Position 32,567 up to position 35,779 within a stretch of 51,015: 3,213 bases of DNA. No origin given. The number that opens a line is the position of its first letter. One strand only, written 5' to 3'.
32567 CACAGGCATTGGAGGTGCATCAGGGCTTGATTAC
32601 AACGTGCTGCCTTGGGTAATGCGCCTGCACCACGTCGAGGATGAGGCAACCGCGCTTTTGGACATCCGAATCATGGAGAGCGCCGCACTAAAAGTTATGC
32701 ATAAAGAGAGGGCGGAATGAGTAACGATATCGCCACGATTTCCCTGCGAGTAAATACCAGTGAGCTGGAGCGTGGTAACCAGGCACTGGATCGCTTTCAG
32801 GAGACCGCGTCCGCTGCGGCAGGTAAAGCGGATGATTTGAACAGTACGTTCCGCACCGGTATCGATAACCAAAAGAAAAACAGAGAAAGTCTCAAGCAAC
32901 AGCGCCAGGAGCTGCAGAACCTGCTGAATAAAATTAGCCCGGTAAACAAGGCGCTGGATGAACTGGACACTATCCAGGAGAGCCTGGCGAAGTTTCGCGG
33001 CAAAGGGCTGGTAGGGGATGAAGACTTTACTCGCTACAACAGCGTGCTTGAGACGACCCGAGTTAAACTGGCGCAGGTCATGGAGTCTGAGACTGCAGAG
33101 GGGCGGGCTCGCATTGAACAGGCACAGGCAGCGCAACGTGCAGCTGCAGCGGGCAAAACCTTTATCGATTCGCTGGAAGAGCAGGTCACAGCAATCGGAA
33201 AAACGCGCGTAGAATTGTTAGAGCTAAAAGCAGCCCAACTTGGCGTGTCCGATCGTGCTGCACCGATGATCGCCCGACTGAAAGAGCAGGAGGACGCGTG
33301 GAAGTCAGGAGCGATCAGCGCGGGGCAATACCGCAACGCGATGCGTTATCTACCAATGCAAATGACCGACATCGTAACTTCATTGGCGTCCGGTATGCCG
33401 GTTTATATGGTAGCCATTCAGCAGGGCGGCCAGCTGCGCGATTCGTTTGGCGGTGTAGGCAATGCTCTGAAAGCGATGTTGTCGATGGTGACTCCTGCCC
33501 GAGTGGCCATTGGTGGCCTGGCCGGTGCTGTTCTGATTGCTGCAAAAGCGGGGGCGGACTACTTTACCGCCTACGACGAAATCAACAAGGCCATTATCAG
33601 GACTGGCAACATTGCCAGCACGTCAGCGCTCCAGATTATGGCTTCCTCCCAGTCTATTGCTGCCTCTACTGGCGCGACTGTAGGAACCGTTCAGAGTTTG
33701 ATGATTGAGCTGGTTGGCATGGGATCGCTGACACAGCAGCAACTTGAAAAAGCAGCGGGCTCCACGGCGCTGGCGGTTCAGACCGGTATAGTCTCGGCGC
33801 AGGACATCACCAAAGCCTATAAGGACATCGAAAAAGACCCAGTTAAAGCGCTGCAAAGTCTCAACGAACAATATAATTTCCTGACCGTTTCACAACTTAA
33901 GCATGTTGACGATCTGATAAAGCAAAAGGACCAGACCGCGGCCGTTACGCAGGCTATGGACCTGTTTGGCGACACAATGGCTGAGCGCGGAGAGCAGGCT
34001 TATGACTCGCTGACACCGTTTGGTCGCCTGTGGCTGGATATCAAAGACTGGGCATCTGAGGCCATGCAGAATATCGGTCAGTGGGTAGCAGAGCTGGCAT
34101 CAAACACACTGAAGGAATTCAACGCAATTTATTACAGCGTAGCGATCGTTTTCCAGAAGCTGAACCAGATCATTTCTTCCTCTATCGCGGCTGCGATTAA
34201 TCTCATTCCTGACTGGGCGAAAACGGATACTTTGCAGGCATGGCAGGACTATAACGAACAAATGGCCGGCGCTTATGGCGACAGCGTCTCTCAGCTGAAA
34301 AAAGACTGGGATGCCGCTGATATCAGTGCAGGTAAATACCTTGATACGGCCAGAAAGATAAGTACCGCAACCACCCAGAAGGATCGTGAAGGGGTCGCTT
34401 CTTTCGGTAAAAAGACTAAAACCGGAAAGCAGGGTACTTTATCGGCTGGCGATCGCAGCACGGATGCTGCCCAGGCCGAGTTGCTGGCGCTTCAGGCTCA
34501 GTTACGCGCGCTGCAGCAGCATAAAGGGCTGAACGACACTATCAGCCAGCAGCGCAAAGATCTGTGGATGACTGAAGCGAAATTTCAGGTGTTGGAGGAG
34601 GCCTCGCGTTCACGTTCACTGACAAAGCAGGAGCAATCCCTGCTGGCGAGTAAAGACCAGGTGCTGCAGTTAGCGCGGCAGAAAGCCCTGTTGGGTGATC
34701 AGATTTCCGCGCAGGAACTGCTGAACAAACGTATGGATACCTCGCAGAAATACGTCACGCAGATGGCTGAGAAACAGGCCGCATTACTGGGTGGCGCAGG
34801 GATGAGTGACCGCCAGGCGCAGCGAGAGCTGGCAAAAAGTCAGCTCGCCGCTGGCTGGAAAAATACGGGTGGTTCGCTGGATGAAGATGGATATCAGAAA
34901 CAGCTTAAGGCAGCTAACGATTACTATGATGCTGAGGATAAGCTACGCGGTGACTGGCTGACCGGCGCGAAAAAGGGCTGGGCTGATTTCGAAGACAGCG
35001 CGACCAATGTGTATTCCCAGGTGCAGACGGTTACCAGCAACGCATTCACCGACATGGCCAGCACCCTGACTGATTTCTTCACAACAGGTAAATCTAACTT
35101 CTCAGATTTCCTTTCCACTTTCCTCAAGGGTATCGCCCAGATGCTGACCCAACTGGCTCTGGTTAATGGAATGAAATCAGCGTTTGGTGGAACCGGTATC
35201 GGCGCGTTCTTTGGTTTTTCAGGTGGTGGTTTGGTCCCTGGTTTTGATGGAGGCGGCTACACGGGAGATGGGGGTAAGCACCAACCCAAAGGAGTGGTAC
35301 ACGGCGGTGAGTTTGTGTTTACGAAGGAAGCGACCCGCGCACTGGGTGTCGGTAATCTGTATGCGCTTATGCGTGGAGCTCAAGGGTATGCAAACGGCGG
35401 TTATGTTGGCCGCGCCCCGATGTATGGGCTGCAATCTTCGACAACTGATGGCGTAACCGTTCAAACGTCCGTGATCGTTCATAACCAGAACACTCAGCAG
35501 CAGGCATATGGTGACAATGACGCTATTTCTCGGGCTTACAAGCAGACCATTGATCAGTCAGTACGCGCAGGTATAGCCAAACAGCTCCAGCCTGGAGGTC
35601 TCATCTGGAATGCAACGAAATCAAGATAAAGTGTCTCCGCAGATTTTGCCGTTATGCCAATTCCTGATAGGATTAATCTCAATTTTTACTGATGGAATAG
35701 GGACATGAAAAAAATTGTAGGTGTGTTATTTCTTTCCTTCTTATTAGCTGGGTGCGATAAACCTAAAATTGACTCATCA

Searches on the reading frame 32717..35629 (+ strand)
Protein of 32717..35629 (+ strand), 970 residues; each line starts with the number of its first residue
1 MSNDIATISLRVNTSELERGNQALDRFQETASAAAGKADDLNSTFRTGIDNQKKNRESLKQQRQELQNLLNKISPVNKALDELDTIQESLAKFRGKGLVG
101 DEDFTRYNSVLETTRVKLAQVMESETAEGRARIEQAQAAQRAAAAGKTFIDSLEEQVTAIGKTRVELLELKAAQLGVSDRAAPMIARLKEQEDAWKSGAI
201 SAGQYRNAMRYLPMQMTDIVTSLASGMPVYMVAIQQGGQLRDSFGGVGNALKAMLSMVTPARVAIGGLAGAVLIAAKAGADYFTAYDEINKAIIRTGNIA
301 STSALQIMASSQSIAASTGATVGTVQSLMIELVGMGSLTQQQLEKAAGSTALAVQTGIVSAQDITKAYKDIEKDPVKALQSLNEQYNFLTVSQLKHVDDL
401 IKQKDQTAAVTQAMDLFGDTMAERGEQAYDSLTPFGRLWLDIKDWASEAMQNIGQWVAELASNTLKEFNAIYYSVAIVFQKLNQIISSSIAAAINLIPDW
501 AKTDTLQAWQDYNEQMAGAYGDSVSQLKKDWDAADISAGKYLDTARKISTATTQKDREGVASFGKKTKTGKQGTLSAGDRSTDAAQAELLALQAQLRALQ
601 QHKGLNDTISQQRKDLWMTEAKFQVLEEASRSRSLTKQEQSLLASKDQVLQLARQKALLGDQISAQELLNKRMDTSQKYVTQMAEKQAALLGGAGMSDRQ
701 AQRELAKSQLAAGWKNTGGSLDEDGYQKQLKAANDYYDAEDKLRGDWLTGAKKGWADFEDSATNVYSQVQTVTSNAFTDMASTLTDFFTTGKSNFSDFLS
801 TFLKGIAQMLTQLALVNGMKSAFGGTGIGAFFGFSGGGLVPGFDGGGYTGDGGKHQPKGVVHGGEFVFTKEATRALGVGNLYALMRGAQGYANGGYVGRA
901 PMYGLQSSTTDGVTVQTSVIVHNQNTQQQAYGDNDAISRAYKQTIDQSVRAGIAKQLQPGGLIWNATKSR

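Call 31: search_protein_families(library=phrogs, proteins=[window:32717-35629:+])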
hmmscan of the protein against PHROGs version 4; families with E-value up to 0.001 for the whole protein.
window:32717-35629:+ (970 aa): 21 families
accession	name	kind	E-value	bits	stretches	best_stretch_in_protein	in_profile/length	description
phrog_24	-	tail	5.7e-246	820.5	1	47-970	134-1058/1151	tail length tape measure protein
phrog_4346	-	unknown function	3.1e-67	228.4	1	551-963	190-595/600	-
phrog_3827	-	tail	1.4e-60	206.6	1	2-394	8-392/393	tail length tape measure protein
phrog_339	-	tail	3.7e-56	192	1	255-969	429-1121/1123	tail length tape measure protein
phrog_34721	-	unknown function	2.5e-52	179.2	2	257-456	60-259/489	-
phrog_16384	-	unknown function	3.5e-52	179.3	1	633-970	96-463/463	-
phrog_1716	-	tail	1.4e-49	170.4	1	507-970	493-932/943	tail length tape measure protein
phrog_4498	-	tail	5.9e-41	141.7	1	189-450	49-308/381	tail length tape measure protein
phrog_25966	-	tail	1.2e-38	133.4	1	158-452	11-304/1651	tail length tape measure protein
phrog_6747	-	tail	2.8e-36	126.5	1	567-891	7-324/390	tail length tape measure protein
phrog_20739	-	tail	5.7e-19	69.5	1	250-448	58-253/336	tail length tape measure protein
phrog_5918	-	unknown function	2.4e-17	64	1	8-415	66-443/448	-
phrog_9745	-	unknown function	4.5e-15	56.6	1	190-253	50-113/120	-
phrog_1506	-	tail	4.3e-10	39.3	1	842-915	1175-1233/1269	tail length tape measure protein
phrog_2854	-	tail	7.2e-10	39.2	1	391-826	252-684/855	tail length tape measure protein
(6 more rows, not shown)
